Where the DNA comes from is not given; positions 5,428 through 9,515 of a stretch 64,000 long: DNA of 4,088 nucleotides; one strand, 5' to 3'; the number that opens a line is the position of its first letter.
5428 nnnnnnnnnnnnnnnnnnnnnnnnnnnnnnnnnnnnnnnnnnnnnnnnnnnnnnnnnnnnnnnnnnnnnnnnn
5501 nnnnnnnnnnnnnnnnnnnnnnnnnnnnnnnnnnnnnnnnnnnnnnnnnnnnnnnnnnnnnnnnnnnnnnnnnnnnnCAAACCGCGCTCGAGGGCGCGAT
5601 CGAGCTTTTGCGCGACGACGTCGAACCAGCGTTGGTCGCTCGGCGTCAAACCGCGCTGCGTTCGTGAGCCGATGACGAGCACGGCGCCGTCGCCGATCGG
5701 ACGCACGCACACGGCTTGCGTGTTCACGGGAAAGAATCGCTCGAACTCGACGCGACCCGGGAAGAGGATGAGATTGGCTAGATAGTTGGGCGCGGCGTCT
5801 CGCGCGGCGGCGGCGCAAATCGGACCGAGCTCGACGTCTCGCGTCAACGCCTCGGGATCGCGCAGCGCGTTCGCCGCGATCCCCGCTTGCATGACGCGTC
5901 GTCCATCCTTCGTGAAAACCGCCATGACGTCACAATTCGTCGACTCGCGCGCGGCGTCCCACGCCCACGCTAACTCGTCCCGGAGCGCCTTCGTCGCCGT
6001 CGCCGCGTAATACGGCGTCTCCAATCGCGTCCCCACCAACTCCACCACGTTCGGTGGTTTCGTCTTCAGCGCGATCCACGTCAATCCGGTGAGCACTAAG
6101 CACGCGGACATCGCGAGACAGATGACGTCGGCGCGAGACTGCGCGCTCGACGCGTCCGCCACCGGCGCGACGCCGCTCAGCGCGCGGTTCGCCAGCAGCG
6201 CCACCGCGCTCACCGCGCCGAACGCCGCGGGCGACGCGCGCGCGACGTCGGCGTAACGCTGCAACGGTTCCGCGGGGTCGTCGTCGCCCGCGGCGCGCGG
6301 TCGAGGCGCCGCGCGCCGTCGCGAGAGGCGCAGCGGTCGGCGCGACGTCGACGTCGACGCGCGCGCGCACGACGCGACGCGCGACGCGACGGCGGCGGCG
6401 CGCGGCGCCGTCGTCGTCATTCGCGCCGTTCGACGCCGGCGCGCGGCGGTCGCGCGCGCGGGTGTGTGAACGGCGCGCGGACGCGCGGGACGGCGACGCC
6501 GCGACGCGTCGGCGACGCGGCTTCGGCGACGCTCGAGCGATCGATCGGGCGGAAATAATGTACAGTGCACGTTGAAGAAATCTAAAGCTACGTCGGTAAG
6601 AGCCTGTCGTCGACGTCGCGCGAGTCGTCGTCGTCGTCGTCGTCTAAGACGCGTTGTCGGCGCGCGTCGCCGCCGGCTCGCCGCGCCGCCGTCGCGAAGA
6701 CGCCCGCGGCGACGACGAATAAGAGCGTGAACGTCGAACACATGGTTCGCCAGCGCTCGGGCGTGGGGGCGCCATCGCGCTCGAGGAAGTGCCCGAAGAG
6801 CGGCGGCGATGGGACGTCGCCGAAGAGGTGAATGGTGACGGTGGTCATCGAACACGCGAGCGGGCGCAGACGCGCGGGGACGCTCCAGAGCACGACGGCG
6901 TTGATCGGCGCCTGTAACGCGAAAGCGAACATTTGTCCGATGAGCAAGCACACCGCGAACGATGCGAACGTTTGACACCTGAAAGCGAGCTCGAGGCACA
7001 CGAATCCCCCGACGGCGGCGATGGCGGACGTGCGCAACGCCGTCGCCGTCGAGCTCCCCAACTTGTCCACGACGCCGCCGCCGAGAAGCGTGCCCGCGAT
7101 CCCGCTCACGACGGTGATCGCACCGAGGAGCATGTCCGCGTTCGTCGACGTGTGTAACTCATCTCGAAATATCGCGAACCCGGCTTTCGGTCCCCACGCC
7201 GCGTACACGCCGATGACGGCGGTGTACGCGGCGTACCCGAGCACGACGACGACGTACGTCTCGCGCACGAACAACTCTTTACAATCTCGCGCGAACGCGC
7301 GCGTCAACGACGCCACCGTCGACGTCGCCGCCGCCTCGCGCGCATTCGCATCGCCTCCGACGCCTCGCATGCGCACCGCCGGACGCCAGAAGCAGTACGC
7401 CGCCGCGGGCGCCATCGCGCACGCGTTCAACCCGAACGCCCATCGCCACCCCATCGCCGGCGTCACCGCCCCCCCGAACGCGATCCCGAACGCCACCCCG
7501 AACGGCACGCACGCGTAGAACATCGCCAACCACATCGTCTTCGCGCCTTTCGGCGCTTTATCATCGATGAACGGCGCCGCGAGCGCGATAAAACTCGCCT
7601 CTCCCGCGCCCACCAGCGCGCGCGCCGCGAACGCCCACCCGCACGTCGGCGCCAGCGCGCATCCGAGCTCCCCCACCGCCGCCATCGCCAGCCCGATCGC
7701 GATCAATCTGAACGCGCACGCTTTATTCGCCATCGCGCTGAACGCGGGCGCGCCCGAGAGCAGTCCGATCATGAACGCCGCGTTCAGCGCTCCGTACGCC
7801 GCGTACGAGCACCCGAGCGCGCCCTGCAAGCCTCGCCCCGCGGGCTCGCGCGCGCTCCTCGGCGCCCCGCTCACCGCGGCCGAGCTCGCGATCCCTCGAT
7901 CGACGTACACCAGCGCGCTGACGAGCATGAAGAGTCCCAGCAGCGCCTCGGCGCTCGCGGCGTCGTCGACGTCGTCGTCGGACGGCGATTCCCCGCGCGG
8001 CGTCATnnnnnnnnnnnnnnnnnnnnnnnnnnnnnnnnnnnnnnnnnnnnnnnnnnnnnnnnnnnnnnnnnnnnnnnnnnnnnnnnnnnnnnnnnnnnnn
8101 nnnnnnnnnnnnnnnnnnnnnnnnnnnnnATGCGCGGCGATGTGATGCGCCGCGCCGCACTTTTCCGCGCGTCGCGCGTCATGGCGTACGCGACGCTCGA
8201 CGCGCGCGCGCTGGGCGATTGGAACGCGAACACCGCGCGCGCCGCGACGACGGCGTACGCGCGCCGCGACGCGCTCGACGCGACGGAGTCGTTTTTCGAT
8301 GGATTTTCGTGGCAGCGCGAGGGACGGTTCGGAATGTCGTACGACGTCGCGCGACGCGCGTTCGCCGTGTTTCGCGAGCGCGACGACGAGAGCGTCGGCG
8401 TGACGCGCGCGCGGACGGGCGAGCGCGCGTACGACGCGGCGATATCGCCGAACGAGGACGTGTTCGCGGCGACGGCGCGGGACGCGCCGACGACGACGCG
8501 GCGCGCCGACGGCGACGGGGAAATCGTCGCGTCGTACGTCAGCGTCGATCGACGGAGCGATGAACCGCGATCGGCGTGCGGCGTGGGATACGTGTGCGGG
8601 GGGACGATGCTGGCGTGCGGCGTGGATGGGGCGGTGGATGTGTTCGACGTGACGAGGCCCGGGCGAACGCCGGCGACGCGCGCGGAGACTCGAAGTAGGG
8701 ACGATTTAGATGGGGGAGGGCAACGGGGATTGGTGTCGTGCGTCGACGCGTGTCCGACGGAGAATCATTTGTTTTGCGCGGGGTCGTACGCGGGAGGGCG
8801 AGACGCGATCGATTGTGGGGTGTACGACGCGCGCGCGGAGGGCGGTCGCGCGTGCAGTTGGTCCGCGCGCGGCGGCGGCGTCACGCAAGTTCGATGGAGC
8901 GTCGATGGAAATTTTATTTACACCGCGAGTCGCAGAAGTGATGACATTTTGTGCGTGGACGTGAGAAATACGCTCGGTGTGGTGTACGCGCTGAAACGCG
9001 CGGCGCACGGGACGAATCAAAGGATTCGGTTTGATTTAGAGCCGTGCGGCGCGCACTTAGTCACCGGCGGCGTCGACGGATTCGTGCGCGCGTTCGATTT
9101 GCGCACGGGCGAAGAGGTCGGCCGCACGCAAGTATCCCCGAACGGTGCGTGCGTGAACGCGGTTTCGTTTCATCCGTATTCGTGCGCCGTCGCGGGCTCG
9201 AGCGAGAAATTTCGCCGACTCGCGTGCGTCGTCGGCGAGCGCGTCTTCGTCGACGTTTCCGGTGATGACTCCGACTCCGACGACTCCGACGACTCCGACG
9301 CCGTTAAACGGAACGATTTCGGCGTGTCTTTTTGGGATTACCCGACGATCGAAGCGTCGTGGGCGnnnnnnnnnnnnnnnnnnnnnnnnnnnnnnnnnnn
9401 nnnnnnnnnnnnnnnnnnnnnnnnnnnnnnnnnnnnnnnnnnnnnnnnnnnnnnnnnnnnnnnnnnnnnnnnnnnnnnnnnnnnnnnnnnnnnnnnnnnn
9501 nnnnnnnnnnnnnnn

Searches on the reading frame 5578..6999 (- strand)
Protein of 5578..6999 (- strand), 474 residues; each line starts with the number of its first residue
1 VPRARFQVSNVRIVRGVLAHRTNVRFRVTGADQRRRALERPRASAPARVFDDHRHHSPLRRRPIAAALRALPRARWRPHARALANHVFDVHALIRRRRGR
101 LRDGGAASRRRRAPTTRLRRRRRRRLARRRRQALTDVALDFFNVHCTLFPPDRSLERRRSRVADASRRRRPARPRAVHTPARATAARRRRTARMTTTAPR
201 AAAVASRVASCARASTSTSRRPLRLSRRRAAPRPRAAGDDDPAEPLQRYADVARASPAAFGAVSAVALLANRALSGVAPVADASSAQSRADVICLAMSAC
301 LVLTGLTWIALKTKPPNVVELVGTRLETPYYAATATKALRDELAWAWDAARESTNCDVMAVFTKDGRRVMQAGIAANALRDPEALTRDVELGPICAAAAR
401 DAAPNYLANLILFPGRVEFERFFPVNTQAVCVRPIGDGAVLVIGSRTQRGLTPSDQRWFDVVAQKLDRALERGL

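Call 70: search_protein_families(library=pfam, proteins=[window:5578-6999:-], max_evalue=0.00001)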
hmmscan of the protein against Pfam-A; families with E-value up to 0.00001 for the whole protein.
window:5578-6999:- (474 aa): 1 family
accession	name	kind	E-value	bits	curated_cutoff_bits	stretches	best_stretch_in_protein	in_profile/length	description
PF11152.14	CCB2_CCB4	-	4.8e-57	192.9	26.3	1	257-466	2-195/195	Cofactor assembly of complex C subunit B, CCB2/CCB4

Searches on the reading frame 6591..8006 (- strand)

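Call 70: search_protein_families(library=pfam, proteins=[window:6591-8006:-], max_evalue=0.00001)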
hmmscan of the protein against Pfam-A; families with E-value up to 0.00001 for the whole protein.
window:6591-8006:- (472 aa): 2 families
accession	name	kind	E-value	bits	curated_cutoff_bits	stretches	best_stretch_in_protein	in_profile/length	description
PF07690.21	MFS_1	-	8e-24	84.6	33.4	1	59-391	22-338/347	Major Facilitator Superfamily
PF03137.26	OATP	-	2.3e-21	76.1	25.8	3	230-345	274-388/545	Organic Anion Transporter Polypeptide (OATP) family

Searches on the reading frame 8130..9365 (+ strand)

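Call 70: search_protein_families(library=pfam, proteins=[window:8130-9365:+], max_evalue=0.00001)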
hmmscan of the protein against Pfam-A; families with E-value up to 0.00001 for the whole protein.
window:8130-9365:+ (412 aa): 5 families
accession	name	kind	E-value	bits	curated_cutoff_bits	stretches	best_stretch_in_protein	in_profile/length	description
PF25174.1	Beta-prop_THOC3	-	8.5e-11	41.8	305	0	151-281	7-120/272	THOC3 beta-propeller domain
PF00400.38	WD40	-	1.1e-07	32.5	27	0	249-267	12-30/39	WD domain, G-beta repeat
PF24814.1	WD40_Prp19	-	1.1e-06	28.4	320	0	202-349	9-145/281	Prp19 WD40 domain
PF24807.1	WD40_CDC20-Fz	-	2e-06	27.8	200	0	201-351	53-189/292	CDC20/Fizzy WD40 domain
PF23414.1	Beta-prop_EML_2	-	5.9e-06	26.3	90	0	202-279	84-154/266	Echinoderm microtubule-associated protein second beta-propeller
